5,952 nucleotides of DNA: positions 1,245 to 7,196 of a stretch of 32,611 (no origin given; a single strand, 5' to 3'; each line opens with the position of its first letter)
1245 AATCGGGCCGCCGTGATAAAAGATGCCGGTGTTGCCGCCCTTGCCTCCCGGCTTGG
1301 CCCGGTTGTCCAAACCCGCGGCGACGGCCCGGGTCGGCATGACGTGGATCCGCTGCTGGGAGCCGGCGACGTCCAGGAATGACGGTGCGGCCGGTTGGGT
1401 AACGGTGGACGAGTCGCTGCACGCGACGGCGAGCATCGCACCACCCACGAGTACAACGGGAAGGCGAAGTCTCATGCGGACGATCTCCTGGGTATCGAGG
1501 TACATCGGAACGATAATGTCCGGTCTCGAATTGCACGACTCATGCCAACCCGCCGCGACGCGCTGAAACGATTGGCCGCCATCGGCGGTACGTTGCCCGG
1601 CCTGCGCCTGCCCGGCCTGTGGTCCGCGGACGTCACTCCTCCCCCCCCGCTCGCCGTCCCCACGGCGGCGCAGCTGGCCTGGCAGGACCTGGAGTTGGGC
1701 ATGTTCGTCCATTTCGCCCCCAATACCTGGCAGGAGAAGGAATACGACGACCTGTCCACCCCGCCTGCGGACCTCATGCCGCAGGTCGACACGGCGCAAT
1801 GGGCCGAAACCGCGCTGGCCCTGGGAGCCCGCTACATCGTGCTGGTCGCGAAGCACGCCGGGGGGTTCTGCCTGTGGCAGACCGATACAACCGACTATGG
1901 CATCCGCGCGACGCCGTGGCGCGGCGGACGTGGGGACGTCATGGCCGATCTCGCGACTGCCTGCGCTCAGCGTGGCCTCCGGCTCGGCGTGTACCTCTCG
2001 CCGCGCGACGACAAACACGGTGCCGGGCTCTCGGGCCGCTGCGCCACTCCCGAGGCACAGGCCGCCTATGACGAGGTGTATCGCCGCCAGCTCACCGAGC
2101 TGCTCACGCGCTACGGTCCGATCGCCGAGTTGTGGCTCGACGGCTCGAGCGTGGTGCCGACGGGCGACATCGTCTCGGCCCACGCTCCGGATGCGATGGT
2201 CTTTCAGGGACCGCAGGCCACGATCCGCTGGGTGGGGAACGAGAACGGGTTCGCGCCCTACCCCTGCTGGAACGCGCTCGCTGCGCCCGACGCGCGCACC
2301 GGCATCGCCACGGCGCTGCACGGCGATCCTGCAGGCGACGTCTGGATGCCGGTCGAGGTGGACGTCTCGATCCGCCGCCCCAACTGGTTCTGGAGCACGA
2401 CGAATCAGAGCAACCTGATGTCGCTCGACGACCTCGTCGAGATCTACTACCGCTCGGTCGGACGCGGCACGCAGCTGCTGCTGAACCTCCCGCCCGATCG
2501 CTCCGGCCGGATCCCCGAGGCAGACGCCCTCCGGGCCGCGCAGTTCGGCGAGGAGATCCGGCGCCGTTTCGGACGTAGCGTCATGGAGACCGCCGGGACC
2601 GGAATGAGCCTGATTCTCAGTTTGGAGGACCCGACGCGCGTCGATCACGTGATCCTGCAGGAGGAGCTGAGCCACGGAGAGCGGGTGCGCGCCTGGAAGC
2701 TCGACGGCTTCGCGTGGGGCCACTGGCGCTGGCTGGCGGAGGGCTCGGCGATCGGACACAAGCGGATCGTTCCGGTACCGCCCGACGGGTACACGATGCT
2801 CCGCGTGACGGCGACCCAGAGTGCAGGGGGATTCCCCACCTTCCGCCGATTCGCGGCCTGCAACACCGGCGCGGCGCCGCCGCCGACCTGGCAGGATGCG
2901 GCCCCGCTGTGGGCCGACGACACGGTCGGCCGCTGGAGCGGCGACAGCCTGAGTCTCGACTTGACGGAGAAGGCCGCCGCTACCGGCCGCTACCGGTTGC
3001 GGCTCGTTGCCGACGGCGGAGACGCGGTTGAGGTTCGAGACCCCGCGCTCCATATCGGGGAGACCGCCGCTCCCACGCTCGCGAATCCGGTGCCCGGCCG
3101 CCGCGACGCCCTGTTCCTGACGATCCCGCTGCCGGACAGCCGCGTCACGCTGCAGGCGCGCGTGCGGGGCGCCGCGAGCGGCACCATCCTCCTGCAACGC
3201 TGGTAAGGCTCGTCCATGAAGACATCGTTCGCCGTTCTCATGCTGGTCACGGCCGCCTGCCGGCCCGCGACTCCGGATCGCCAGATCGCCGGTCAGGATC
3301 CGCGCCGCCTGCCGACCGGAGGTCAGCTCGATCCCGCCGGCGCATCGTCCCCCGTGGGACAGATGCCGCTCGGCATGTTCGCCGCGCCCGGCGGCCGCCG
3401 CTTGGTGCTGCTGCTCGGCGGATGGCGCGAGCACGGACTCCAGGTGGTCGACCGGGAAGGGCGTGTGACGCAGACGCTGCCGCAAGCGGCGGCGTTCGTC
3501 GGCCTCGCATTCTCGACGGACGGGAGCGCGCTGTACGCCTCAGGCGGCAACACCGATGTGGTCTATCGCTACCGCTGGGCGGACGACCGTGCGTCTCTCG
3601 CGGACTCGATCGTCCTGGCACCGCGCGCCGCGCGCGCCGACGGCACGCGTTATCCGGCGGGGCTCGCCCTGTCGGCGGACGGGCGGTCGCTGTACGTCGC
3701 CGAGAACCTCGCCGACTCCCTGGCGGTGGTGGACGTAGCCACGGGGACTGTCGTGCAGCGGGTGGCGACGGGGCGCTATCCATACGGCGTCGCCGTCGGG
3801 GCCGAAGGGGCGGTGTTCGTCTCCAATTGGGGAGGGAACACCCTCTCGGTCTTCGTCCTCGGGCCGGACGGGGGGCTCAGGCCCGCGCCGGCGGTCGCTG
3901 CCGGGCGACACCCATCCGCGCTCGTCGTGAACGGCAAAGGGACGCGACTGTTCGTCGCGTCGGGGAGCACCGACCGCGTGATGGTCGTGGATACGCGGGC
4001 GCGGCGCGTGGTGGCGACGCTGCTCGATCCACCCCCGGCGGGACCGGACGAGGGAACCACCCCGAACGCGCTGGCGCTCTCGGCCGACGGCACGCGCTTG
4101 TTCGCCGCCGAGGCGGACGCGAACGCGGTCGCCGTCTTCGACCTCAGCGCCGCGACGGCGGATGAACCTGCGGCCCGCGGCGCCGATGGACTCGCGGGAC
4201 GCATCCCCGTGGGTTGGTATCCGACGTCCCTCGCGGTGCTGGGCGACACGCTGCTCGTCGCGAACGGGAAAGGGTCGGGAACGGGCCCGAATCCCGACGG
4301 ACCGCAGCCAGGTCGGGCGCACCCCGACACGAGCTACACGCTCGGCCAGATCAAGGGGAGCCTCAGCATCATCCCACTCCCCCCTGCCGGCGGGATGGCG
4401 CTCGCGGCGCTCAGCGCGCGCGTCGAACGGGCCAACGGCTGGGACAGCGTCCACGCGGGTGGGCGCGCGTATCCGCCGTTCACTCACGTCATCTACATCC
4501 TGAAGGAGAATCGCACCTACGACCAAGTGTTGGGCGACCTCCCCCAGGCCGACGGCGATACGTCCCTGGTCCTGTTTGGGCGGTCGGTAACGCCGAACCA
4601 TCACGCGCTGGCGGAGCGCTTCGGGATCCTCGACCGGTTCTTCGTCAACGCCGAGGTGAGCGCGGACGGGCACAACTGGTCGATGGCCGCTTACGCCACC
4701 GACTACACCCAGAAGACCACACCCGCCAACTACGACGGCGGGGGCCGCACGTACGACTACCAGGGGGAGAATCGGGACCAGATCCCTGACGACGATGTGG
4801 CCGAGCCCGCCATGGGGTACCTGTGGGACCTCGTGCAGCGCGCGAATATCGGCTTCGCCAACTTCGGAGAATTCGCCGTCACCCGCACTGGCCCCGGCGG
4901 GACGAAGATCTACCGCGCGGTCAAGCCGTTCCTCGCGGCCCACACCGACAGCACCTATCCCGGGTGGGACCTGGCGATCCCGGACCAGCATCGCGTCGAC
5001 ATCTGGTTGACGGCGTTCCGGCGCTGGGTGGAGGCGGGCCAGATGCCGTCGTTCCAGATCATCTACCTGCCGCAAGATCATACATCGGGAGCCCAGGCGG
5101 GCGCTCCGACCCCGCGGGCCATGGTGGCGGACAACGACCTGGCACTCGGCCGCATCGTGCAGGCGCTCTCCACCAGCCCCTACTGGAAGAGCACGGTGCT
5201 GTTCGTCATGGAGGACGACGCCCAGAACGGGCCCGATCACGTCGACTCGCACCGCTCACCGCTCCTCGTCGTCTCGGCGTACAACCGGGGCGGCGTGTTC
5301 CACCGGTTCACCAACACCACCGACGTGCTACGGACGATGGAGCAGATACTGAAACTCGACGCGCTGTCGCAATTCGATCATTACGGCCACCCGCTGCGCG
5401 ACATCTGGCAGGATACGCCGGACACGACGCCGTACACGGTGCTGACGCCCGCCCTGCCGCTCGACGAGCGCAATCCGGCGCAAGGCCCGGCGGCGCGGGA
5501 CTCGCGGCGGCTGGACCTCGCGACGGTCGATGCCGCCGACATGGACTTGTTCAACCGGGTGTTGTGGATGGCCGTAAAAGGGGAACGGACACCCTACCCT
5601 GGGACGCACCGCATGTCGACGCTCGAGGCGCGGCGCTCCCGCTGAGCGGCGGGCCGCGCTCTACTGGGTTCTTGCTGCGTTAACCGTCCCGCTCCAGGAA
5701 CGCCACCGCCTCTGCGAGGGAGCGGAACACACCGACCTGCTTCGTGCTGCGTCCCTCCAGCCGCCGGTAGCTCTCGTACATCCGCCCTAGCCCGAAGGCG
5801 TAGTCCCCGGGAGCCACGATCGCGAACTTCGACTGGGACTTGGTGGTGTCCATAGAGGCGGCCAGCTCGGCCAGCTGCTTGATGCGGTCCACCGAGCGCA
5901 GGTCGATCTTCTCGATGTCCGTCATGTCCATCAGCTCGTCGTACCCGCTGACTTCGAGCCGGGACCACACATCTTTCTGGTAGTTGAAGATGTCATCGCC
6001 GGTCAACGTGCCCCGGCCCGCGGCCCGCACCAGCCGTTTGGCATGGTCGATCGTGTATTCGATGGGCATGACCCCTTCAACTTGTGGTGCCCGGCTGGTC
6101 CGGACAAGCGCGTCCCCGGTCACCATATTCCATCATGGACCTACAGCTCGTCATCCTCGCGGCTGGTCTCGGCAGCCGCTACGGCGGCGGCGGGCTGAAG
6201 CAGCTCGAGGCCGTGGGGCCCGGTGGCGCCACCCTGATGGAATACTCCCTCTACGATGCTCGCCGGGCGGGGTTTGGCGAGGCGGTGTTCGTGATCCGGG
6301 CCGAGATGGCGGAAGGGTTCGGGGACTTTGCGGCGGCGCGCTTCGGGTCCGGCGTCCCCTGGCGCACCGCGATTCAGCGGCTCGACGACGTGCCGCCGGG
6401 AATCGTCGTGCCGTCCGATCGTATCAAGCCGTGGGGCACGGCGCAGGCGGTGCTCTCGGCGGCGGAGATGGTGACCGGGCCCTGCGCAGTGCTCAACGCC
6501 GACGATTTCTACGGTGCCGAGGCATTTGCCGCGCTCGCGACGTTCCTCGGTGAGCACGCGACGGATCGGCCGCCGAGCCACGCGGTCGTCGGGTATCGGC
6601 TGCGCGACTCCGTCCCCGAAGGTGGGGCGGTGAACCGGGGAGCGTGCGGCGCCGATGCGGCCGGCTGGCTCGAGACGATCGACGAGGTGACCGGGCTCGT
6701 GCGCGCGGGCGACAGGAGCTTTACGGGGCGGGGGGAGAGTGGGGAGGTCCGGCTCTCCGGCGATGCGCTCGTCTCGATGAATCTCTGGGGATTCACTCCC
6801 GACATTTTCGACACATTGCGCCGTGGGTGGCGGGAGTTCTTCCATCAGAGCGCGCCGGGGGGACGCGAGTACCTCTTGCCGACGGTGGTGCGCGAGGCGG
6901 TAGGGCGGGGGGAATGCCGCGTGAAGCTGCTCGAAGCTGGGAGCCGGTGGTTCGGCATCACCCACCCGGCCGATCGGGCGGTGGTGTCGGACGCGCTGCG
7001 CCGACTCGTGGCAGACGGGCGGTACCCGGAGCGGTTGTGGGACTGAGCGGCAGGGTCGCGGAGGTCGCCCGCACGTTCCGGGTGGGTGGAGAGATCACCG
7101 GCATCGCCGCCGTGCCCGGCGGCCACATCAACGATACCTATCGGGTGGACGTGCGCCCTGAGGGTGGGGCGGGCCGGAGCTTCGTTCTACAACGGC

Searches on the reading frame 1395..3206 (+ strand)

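Call 58: search_protein_families(library=pfam, proteins=[window:1395-3206:+], max_evalue=0.001)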
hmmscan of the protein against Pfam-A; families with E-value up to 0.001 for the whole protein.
window:1395-3206:+ (603 aa): 1 family
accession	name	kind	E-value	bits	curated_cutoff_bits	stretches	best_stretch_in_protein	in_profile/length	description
PF01120.23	Alpha_L_fucos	-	2.3e-31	109.9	25.2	1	132-386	95-338/345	Alpha-L-fucosidase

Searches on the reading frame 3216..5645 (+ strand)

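Call 58: search_protein_families(library=pfam, proteins=[window:3216-5645:+], max_evalue=0.001)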
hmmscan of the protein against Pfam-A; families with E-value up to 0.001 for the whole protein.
window:3216-5645:+ (809 aa): 6 families
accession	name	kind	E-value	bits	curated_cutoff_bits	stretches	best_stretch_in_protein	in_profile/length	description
PF08450.18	SGL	-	5.7e-15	56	26.3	1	141-249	130-244/246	SMP-30/Gluconolactonase/LRE-like region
PF04185.19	Phosphoesterase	-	4.1e-14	53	23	1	448-714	96-355/356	Phosphoesterase family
PF10282.15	Lactonase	-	1.7e-12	47.7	21.7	1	97-213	196-318/344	Lactonase, 7-bladed beta-propeller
PF21783.3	YNCE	-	5.1e-06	26.5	27.1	1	108-311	34-228/339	YNCE-like beta-propeller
PF01436.27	NHL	-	3.3e-05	24.1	20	0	188-213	3-28/28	NHL repeat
PF24684.1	Vgb_lyase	-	0.00096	18.5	50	0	146-302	140-286/290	Virginiamycin B lyase family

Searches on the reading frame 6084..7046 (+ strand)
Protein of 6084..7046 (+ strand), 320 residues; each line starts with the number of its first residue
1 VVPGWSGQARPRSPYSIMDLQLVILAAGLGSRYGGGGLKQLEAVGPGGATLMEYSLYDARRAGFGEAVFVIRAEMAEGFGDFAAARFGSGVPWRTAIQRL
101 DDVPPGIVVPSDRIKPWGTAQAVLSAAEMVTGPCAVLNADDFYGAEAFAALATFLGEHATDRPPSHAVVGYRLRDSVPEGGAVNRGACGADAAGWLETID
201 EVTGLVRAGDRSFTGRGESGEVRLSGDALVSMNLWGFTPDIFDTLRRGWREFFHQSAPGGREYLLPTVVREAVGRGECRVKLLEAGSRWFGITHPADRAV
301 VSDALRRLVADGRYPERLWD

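Call 58: search_protein_families(library=pfam, proteins=[window:6084-7046:+], max_evalue=0.001)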
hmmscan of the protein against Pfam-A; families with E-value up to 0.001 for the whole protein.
window:6084-7046:+ (320 aa): 1 family
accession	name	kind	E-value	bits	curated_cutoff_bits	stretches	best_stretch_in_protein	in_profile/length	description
PF12804.13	NTP_transf_3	-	6.9e-06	26.8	27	1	23-140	2-95/160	MobA-like NTP transferase domain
